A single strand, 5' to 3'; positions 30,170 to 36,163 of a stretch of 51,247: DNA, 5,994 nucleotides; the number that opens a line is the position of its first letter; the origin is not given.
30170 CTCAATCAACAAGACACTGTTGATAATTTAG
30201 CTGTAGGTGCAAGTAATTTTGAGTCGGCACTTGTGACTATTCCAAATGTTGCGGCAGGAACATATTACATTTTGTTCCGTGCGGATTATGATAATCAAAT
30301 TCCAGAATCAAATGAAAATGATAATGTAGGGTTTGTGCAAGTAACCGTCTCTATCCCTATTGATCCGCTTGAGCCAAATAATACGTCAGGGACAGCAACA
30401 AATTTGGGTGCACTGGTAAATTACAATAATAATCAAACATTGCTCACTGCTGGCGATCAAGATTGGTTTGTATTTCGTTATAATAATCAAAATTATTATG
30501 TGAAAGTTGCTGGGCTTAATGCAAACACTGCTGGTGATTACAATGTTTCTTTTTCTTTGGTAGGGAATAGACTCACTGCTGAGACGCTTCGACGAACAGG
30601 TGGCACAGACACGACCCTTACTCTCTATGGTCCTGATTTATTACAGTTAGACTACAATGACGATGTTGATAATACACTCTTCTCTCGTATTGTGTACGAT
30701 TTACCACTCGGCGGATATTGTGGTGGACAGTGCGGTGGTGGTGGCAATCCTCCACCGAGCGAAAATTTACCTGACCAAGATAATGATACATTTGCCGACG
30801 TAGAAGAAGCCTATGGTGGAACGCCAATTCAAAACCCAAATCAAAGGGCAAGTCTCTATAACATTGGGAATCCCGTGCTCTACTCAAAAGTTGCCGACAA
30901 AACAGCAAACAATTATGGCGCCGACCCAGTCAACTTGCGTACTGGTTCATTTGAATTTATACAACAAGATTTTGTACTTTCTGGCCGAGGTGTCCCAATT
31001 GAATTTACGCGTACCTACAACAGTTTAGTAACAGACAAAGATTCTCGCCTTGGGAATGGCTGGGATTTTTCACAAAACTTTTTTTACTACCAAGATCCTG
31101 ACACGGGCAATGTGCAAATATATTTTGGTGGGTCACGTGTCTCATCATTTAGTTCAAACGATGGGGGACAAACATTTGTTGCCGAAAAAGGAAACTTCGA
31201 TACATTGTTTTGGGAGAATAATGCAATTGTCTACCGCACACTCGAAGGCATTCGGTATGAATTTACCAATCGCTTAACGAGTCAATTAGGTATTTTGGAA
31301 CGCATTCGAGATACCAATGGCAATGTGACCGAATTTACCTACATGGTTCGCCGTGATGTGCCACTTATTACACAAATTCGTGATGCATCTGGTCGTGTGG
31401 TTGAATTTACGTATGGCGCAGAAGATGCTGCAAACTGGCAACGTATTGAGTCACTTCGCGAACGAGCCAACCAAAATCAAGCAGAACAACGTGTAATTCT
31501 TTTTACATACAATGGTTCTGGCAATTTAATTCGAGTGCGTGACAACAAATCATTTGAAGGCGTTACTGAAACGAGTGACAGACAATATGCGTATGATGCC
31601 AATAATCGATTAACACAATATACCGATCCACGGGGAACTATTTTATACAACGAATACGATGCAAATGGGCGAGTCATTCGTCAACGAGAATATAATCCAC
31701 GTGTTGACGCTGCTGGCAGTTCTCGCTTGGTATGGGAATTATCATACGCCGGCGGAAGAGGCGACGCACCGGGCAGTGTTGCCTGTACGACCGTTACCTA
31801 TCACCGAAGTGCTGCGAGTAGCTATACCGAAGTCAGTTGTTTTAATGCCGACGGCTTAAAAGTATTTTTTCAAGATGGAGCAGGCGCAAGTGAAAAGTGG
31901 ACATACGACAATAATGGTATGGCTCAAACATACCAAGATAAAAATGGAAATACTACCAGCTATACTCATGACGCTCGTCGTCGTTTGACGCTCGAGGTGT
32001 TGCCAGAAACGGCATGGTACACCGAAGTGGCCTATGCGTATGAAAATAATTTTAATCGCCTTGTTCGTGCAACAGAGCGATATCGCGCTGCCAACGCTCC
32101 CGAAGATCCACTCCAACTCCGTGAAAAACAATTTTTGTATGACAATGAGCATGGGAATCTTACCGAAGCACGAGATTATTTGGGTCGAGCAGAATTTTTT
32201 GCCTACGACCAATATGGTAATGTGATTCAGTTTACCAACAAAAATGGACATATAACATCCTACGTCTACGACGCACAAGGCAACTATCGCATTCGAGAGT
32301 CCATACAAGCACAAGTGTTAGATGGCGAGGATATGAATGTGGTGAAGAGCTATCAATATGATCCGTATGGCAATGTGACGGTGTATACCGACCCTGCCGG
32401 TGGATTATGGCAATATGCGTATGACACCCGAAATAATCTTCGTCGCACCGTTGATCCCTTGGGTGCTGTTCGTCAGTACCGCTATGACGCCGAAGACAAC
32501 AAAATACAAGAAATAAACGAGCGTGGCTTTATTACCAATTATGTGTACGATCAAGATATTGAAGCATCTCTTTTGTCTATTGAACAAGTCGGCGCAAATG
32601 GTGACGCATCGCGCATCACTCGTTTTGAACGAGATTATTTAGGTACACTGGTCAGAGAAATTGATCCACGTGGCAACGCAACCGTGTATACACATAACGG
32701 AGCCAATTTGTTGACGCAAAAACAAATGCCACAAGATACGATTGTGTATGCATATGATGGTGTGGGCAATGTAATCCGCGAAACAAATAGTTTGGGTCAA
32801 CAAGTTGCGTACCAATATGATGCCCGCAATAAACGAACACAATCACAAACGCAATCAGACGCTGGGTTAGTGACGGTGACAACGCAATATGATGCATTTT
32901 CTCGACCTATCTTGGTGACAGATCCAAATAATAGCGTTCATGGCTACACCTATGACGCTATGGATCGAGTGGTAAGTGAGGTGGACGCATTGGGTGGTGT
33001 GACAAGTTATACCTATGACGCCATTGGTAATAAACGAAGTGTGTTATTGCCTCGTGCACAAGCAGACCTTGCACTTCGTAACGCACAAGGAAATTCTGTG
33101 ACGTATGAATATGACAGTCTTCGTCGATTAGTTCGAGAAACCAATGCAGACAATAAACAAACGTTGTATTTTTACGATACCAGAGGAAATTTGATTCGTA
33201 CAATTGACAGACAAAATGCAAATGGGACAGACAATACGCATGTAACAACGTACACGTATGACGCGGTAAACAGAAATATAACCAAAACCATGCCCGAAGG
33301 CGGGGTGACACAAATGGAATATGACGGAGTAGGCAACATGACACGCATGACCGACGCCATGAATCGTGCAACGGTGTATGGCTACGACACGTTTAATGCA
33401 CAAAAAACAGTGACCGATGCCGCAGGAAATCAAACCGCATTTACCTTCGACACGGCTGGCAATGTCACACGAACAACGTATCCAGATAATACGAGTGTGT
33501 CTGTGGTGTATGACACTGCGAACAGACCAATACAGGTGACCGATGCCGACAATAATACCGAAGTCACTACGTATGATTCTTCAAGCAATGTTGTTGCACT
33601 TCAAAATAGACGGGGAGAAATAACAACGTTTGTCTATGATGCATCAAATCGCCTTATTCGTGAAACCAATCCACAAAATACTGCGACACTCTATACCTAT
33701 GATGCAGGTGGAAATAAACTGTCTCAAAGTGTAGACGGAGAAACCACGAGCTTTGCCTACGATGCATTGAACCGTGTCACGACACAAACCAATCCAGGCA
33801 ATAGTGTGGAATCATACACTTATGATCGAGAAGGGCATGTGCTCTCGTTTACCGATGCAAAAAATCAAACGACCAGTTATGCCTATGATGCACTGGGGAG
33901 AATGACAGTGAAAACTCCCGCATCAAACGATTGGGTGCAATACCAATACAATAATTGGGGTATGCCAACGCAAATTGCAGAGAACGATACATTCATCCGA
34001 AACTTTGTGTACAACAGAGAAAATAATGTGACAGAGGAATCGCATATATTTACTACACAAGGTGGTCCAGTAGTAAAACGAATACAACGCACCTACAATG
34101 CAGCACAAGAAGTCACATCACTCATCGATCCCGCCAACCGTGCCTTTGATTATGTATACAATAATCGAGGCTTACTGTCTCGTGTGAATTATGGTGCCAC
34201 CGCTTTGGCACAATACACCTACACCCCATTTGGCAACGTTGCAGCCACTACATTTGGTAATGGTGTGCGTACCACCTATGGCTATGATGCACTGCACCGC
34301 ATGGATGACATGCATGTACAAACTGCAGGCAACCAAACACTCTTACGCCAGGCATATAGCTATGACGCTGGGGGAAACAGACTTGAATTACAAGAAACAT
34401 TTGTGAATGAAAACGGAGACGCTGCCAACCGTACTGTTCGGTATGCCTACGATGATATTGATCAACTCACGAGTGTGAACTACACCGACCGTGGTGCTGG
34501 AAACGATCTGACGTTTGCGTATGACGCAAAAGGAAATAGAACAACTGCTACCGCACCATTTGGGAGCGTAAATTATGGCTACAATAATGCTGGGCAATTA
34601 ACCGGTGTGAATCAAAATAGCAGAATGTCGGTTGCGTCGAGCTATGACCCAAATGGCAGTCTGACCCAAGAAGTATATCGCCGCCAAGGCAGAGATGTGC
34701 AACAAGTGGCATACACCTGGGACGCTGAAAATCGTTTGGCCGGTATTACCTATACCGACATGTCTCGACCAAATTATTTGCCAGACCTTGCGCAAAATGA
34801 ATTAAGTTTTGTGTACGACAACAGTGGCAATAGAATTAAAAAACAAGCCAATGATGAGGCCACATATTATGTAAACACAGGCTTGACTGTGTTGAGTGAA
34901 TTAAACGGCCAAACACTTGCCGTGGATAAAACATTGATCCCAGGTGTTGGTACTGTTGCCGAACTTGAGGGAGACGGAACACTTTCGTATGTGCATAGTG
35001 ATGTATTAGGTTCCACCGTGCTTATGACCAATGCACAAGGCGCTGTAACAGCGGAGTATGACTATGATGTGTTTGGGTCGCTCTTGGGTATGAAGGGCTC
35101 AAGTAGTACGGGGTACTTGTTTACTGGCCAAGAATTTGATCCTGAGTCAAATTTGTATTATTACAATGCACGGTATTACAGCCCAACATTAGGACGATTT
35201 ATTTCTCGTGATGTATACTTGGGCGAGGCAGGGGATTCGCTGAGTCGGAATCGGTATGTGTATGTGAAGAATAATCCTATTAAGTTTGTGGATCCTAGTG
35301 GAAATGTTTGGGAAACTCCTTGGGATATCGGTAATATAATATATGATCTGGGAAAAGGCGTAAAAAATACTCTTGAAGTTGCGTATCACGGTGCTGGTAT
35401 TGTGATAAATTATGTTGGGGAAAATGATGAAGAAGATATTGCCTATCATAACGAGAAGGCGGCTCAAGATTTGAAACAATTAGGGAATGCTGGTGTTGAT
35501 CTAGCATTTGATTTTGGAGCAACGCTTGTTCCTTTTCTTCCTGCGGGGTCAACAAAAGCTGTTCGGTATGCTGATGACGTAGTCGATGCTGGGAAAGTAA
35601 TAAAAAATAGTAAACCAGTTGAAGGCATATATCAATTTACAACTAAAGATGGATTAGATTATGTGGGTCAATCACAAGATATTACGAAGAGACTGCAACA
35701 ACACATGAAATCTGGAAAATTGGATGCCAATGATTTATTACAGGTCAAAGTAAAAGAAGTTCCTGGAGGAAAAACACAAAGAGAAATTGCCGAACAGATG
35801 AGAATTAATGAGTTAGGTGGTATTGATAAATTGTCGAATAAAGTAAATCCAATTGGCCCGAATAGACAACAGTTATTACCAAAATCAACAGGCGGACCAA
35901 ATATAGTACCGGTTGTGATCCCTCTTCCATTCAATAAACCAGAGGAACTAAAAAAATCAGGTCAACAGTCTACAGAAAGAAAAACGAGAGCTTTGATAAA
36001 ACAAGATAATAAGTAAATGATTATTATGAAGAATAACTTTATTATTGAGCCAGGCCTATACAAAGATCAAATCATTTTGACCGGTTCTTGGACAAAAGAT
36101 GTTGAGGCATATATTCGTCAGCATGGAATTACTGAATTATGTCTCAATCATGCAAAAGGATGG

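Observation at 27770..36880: Sec-dependent (WapA-like) Rhs polymorphic toxin with GIY-YIG nuclease tip and abutting LRR immunity candidate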

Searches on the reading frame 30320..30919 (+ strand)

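Call 56: search_protein_families(library=pfam, proteins=[window:30320-30919:+], max_evalue=1)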
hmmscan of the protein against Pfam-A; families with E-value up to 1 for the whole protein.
window:30320-30919:+ (200 aa): 2 families
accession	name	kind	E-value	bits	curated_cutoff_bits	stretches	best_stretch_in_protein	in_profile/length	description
PF08884.16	Flagellin_D3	-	0.016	16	24.2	1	52-78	33-60/91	Flagellin D3 domain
PF21916.1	mtd_2nd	-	0.058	14.1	24.6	1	19-95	11-86/115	Mtd second domain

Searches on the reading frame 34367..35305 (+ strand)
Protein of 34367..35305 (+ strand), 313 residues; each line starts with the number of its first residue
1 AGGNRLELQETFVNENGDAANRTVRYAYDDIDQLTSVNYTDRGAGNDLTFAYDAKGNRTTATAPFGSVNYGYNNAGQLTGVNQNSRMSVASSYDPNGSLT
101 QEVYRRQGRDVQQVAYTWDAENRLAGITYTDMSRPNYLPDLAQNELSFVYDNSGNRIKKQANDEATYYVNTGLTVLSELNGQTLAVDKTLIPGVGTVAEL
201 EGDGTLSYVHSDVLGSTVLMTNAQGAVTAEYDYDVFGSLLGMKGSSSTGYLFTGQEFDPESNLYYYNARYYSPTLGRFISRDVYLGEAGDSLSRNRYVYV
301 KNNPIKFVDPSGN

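Call 65: find_related_loci(query=window:34367-35305:+, collection=genome_contigs, flank=3000)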
Query window:34367-35305:+ (313 aa) in genome_contigs; peptide patterns used: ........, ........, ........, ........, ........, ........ (x = any residue, [..] = any of these).
323 stretches matched a pattern; 274 encode a relative of the query (tblastn E <= 1e-3); the best 80 are kept; 80 distinct loci.
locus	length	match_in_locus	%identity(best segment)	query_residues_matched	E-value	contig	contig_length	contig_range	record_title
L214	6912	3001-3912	52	1-312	3e-104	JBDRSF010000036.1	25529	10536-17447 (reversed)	MAG: Candidatus Magasanikbacteria bacterium isolate MEGAHIT-group-3.130 k141_43593, whole genome shotgun sequence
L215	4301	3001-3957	52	1-312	5e-103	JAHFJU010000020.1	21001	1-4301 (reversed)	MAG: Candidatus Peregrinibacteria bacterium isolate nzgw393 NODE_3399_length_21002_cov_3.020018, whole genome shotgun se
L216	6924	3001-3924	51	1-313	8e-103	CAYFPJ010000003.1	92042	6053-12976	MAG TPA_asm: uncultured Gammaproteobacteria bacterium isolate ERP019367_co2_52 genome assembly, contig: NODE_258_length_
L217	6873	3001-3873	54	22-312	3e-99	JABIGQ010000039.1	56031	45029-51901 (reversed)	MAG: Candidatus Magasanikbacteria bacterium isolate SI053_bin48 k141_799117, whole genome shotgun sequence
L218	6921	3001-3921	51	7-312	7e-98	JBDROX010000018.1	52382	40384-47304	MAG: Candidatus Magasanikbacteria bacterium isolate MEGAHIT-group-1.981 k141_7376235, whole genome shotgun sequence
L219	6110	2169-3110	50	1-312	2e-97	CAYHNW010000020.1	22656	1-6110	MAG TPA_asm: uncultured Candidatus Peribacteria bacterium isolate ERP119705_co14_518 genome assembly, contig: NODE_2072_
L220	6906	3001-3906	52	4-313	1e-96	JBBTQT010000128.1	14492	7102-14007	MAG: Patescibacteria group bacterium isolate H41-bin209_1 H41_bin209_1_000000000128, whole genome shotgun sequence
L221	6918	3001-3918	51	7-312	3e-95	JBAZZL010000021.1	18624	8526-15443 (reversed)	MAG: Patescibacteria group bacterium isolate SO_2017_GW3_15 scaffold_1641_c1_OW296A_2017, whole genome shotgun sequence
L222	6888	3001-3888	50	18-312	1e-92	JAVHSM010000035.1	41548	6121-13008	MAG: Candidatus Magasanikbacteria bacterium isolate WB02no7_39_12 NODE_281_length_41548_cov_7.791314, whole genome shotg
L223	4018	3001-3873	52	21-312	1e-91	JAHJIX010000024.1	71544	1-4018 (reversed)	MAG: Patescibacteria group bacterium isolate Modern_marine_rock_biofilm.mb.118 Modern_marine_roc.mb.118_k141_898701, who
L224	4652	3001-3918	48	1-312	1e-86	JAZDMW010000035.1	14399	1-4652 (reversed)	MAG: Candidatus Magasanikbacteria bacterium isolate MEGAHIT-group-0.681 k141_4753379, whole genome shotgun sequence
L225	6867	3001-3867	49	22-313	2e-86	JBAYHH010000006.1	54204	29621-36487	MAG: Candidatus Magasanikiibacteriota bacterium isolate SO_2016_GW1_145 scaffold01203_OW334_2016, whole genome shotgun s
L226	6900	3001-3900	49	7-312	1e-83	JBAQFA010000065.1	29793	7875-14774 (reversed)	MAG: Candidatus Magasanikiibacteriota bacterium isolate MFD12003_ilm_asm_bin64 k127_38887, whole genome shotgun sequence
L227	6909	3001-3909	46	4-312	3e-82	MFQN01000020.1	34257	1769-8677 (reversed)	MAG: Candidatus Magasanikbacteria bacterium RIFCSPLOWO2_12_FULL_43_12 rifcsplowo2_12_scaffold_4528, whole genome shotgun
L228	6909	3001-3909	45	4-312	7e-81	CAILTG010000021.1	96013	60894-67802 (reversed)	MAG: Candidatus Magasanikbacteria bacterium isolate MJ-time_bin-2094 genome assembly, contig: bin-2094:021/101, whole ge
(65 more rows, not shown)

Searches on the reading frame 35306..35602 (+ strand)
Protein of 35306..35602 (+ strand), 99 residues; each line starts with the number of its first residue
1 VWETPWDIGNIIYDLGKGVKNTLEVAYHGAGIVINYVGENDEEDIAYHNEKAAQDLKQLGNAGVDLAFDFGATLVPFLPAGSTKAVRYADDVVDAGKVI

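Call 56: search_protein_families(library=pfam, proteins=[window:35306-35602:+], max_evalue=1)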
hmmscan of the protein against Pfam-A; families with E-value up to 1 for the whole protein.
window:35306-35602:+ (99 aa): 0 families

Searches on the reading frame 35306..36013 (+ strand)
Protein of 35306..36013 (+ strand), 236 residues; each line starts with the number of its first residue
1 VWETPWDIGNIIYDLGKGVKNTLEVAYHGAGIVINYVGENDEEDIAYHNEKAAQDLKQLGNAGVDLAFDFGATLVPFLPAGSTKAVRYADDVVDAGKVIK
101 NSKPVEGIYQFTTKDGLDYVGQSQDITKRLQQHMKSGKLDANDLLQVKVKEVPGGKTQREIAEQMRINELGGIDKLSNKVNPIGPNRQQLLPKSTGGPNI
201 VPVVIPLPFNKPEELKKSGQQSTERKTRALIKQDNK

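Call 6: search_protein_families(library=pfam, proteins=[window:35306-36013:+], max_evalue=0.1)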
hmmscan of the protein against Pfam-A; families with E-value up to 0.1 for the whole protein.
window:35306-36013:+ (236 aa): 2 families
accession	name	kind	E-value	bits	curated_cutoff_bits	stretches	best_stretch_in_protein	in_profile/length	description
PF01541.30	GIY-YIG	-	3.3e-05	24.6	22.6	1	107-141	3-38/78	GIY-YIG catalytic domain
PF17998.7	AgI_II_C2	-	0.092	13.6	27.1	0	53-166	29-134/148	Cell surface antigen I/II C2 terminal domain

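Call 8: search_protein_families(library=ncbifam, proteins=[window:35306-36013:+], max_evalue=0.1)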
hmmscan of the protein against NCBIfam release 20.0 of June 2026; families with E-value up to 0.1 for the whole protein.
window:35306-36013:+ (236 aa): 3 families
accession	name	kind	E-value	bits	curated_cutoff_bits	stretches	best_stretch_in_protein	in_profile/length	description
TIGR01453.1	grpIintron_endo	subfamily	4.5e-05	23.6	56.05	1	107-142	3-39/215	group I intron endonuclease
NF011261.0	PRK14667.1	equivalog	0.0031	16.1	818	1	95-142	6-53/567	excinuclease ABC subunit C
NF041236.1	CAS_III-E_sigma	exception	0.0061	16.5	100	1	117-167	134-184/206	type III-E CRISPR-associated RpoE-like sigma factor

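Call 9: search_solved_structures(query=window:35306-36013:+, max_evalue=10, show_alignments=3)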
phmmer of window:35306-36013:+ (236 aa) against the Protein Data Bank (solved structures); distinct sequences matched with E-value up to 10: 0.

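Call 11: find_homologous_proteins(query=window:35306-36013:+, max_evalue=0.001)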
Query window:35306-36013:+ (236 aa): 12 proteins with E <= 0.001 among 922 candidates.
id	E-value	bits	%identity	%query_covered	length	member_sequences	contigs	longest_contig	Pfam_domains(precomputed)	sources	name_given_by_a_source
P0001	6.1e-26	109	49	60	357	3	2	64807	-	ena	-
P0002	4.3e-24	103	65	37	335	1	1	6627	PF01541.31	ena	-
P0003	1.2e-23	102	44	61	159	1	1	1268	-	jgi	-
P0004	2.1e-22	98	56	44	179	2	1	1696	PF01541.31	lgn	-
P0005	2.4e-21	94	50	50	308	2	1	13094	-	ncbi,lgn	-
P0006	6.8e-18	83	40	69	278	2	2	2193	-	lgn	-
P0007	4.2e-17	80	52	38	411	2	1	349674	PF05593.20,PF25023.2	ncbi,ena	-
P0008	5.5e-17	80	54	37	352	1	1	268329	PF07591.16,PF05203.22,PF01079.26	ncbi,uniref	ncbi:polymorphic toxin-type HINT domain-containing protein, partial [Sinomonas mesophila]|uniref:pol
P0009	5.5e-16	77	47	45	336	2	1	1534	-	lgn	-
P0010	6.3e-16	77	47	43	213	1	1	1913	-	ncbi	-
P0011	3.2e-11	61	48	37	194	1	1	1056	-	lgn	-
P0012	1.2e-10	59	45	35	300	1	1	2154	-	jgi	jgi:hypothetical protein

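Call 14: find_encoding_contigs(protein=P0001, flank=4000, max_places=3)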
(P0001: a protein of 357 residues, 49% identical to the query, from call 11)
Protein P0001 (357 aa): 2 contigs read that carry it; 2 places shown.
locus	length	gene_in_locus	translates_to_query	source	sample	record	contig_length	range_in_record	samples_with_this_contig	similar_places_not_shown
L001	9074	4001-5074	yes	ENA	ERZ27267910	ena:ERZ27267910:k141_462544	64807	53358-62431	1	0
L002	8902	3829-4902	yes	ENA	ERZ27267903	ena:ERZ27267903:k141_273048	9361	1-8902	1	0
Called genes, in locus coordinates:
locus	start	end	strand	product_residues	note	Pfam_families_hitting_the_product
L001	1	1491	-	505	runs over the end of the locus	PF00005:ABC_tran, PF13304:AAA_21 (faint), PF00005:ABC_tran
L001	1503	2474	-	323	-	PF00532:Peripla_BP_1, PF13407:Peripla_BP_4, PF13377:Peripla_BP_3 (weak)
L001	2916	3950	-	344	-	PF07508:Recombinase, PF13408:Zn_ribbon_recom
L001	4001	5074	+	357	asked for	-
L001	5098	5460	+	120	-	PF06877:RraB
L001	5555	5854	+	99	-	-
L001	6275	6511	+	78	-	-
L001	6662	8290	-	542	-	-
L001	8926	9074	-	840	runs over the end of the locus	?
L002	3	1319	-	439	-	?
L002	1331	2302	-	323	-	PF00532:Peripla_BP_1, PF13407:Peripla_BP_4, PF13377:Peripla_BP_3 (weak)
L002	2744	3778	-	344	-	PF07508:Recombinase, PF13408:Zn_ribbon_recom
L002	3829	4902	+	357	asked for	-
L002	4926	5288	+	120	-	PF06877:RraB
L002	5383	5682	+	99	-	-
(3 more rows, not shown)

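Call 15: find_encoding_contigs(protein=P0007, flank=4000, max_places=3)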
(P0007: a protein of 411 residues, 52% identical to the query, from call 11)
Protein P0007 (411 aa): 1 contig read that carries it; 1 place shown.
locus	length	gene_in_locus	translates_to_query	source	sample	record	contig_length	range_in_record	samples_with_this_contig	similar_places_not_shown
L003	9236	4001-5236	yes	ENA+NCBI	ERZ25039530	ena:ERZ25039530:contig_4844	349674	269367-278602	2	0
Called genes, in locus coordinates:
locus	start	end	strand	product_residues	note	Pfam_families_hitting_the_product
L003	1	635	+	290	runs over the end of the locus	-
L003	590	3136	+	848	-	PF05593:RHS_repeat (faint), PF24684:Vgb_lyase (faint), PF13449:Phytase-like (faint), PF25021:TEN_NHL (weak), PF01436:NHL (weak), PF25021:TEN_NHL (weak), PF25023:TEN_YD-shell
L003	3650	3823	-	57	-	-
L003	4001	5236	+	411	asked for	PF05593:RHS_repeat (faint), PF25023:TEN_YD-shell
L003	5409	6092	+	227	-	PF23598:LRR_14 (faint)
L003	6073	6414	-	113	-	PF18014:Acetyltransf_18 (weak)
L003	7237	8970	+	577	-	PF00296:Bac_luciferase, PF00128:Alpha-amylase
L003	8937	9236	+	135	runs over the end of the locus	PF16657:Malt_amylase_C (weak)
